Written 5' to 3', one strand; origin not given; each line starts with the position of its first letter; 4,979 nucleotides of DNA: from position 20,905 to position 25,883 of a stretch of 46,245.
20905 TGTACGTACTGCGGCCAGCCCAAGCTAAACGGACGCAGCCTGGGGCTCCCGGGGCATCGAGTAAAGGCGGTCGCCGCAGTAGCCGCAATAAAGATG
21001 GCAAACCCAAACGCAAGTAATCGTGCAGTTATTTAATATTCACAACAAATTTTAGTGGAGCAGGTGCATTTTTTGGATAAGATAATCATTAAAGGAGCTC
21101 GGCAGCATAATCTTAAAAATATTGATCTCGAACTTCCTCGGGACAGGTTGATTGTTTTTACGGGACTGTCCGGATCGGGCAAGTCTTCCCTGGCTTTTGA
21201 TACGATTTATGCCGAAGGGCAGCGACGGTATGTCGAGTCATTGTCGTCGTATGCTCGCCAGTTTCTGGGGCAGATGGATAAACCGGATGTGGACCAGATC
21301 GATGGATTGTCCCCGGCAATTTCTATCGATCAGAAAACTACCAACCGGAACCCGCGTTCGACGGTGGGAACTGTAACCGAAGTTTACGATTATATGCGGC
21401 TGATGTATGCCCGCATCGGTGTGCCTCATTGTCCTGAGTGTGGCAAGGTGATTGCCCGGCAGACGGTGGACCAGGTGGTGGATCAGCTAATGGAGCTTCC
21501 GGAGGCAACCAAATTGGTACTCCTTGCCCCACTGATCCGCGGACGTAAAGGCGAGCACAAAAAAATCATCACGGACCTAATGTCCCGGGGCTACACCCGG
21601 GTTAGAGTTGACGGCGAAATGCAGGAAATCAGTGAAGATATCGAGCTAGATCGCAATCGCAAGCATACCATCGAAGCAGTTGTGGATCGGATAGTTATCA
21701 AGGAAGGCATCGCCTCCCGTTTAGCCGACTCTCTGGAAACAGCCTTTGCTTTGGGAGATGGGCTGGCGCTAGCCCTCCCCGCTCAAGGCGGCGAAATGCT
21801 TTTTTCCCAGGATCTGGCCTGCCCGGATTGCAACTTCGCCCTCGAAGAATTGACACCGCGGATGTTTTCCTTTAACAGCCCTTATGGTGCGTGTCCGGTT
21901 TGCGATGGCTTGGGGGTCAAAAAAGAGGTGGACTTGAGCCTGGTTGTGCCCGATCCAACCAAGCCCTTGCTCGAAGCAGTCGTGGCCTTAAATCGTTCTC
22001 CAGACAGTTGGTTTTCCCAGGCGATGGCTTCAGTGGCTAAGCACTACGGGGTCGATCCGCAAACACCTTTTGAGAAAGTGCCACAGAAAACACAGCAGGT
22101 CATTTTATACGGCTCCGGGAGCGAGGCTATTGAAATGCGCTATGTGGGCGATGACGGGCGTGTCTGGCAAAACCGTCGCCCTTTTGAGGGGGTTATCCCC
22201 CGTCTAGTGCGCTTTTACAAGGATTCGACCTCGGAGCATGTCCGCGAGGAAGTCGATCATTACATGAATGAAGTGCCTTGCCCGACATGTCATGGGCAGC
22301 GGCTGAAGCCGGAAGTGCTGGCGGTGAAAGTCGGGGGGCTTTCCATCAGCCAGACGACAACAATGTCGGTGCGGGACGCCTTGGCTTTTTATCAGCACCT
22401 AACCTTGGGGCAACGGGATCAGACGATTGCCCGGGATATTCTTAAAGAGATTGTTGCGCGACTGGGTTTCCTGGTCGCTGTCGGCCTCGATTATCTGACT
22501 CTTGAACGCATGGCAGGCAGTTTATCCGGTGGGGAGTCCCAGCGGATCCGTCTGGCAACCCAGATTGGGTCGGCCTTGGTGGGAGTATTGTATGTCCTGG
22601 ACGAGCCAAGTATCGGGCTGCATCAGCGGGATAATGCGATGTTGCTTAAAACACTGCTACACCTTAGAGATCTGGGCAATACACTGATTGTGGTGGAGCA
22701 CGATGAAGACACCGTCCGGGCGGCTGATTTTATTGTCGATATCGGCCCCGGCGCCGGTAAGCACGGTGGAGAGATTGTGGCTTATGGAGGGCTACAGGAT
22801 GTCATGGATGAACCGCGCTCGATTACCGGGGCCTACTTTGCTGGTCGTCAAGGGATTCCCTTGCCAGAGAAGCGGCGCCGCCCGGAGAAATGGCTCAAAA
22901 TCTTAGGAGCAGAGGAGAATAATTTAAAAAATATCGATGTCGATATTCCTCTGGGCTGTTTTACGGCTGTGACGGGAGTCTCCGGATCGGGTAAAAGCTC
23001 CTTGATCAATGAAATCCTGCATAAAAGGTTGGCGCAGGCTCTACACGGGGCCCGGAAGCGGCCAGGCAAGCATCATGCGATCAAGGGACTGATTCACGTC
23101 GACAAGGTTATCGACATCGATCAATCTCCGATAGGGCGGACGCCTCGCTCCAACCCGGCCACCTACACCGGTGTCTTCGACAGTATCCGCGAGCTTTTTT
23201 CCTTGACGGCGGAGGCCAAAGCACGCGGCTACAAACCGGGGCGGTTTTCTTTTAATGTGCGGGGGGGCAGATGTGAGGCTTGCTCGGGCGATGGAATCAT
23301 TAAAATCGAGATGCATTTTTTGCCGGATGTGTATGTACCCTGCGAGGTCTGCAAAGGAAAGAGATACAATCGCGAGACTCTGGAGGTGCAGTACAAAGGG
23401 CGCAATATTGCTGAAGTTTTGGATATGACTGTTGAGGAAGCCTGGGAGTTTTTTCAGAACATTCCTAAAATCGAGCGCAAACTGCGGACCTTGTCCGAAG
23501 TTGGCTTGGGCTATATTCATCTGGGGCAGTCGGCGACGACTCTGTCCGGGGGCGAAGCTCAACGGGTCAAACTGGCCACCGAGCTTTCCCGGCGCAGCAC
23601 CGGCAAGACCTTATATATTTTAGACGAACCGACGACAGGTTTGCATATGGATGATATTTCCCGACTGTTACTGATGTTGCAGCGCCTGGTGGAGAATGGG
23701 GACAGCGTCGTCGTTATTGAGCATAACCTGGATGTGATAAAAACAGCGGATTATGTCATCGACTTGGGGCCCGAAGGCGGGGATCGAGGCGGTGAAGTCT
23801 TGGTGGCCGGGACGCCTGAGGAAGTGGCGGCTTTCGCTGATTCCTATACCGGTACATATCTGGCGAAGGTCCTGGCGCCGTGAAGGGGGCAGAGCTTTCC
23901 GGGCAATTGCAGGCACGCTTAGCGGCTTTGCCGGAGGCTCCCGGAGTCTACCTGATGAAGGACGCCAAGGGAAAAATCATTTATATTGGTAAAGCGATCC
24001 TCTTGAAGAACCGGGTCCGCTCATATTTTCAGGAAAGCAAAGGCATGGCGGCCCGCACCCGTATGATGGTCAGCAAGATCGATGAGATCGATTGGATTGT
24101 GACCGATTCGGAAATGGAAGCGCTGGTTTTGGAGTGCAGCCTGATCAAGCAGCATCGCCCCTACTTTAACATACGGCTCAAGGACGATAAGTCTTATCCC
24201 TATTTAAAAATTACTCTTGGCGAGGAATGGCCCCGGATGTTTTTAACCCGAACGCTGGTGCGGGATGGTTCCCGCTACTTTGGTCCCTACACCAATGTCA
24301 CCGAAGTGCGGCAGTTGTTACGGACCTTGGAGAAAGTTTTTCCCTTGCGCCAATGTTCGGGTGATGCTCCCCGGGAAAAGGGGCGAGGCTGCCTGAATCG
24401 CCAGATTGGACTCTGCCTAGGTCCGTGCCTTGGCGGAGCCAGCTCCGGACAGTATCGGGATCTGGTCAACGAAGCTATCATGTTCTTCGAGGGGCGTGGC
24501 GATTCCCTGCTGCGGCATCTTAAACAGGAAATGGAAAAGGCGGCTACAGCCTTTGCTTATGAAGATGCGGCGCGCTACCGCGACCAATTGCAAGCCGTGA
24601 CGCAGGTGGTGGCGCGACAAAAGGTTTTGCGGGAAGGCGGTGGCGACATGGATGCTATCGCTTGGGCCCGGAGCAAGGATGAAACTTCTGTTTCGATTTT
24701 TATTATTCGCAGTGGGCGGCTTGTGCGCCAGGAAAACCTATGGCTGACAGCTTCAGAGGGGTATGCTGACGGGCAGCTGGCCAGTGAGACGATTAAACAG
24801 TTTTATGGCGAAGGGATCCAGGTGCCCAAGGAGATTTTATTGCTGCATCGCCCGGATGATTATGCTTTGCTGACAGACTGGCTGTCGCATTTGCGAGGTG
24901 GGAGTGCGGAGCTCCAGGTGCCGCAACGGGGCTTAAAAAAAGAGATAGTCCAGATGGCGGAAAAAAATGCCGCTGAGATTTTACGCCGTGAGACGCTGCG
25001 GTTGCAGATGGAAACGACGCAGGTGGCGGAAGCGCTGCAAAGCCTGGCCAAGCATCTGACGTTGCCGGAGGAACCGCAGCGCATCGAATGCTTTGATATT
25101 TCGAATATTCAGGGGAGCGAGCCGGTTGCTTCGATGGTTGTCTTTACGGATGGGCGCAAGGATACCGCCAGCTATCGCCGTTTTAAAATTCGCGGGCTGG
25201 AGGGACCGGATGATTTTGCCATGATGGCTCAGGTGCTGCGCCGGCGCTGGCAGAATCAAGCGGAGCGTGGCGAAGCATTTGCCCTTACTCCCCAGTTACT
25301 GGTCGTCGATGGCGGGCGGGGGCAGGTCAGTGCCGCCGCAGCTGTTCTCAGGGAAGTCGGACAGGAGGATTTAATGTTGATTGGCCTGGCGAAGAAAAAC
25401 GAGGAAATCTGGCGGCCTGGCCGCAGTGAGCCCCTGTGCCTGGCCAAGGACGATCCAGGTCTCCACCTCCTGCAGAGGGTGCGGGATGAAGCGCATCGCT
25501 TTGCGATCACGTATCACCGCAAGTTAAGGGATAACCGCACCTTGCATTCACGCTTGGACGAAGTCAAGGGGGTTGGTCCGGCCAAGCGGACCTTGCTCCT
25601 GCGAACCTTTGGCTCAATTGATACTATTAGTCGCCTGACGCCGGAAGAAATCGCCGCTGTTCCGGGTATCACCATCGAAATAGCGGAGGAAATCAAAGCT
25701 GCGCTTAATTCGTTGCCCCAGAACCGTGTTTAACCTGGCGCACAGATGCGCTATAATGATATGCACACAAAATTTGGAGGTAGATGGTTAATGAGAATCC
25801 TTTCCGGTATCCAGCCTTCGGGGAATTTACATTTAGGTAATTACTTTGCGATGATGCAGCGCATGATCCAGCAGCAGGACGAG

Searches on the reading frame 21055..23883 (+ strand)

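Call 25: search_protein_families(library=pfam, proteins=[window:21055-23883:+], max_evalue=0.001)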
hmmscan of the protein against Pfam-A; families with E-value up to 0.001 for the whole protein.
window:21055-23883:+ (942 aa): 11 families
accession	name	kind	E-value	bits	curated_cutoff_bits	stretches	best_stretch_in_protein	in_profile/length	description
PF17760.6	UvrA_inter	-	1.5e-39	134.6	23.3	1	136-240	1-105/109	UvrA interaction domain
PF17755.6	UvrA_DNA-bind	-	1.7e-30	106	23.2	1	293-400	1-108/110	UvrA DNA-binding domain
PF00005.33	ABC_tran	-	8.7e-21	75.4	25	1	791-861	74-137/137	ABC transporter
PF02463.25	SMC_N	-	1.3e-11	44.8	40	1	629-903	18-210/220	RecF/RecN/SMC N terminal domain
PF03193.22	RsgA_GTPase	-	3.4e-07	30.7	30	0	623-673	96-146/174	RsgA GTPase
PF20703.3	nSTAND1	-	1e-06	29.1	27.1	0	636-665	35-64/379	Novel STAND NTPase 1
PF13555.12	AAA_29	-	3.8e-06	27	27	0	634-651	23-39/61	P-loop containing region of AAA domain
PF13304.12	AAA_21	-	1e-05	26.2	27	0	836-877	243-284/304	AAA domain, putative AbiEii toxin, Type IV TA system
PF13191.12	AAA_16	-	2e-05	25.6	32.6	0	637-660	27-49/167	AAA ATPase domain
PF13476.12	AAA_23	-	3.3e-05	25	27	0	9-46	1-35/201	AAA domain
PF13401.12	AAA_22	-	0.00018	22.3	27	0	636-661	7-32/130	AAA domain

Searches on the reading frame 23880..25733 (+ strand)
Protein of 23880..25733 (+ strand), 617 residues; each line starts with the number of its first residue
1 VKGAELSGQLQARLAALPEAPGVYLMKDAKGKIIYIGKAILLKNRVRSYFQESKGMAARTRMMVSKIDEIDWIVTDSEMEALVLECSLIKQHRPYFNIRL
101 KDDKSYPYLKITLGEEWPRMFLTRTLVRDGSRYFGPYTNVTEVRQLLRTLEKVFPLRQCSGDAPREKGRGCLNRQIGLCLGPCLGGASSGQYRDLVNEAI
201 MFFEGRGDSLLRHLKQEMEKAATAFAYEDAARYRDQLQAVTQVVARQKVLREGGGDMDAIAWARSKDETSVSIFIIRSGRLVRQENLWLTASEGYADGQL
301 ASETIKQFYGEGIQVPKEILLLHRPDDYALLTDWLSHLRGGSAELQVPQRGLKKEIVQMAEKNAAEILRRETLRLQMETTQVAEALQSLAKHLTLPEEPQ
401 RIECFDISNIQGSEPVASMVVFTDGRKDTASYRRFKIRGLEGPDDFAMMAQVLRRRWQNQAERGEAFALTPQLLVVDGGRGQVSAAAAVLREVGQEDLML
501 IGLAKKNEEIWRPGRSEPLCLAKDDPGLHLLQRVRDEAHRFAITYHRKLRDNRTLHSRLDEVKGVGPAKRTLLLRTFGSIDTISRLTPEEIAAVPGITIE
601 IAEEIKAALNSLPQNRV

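Call 25: search_protein_families(library=pfam, proteins=[window:23880-25733:+], max_evalue=0.001)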
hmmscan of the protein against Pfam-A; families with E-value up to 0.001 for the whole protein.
window:23880-25733:+ (617 aa): 8 families
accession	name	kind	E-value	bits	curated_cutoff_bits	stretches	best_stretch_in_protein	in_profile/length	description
PF08459.17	UvrC_RNaseH_dom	-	5.7e-54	182.7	22.3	1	391-543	2-159/159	UvrC RNAse H endonuclease domain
PF22920.2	UvrC_RNaseH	-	1.6e-29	102.6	24.3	1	256-370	1-115/116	UvrC Ribonuclease H-like domain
PF14520.12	HHH_5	-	7.2e-10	39.6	27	1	558-610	3-56/57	Helix-hairpin-helix domain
PF01541.30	GIY-YIG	-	5e-09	36.8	22.6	1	21-94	2-74/78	GIY-YIG catalytic domain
PF02151.25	UVR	-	1e-08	35.1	21.5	1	209-239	2-32/36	UvrB/uvrC motif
PF12826.13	HHH_2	-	2.3e-05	24.9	27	1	564-607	10-53/64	Helix-hairpin-helix motif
PF24348.1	DUF7508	-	0.00075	20.1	26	0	14-68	15-56/79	Domain of unknown function (DUF7508)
PF00633.29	HHH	-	0.00075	19.7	24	0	583-607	5-29/30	Helix-hairpin-helix motif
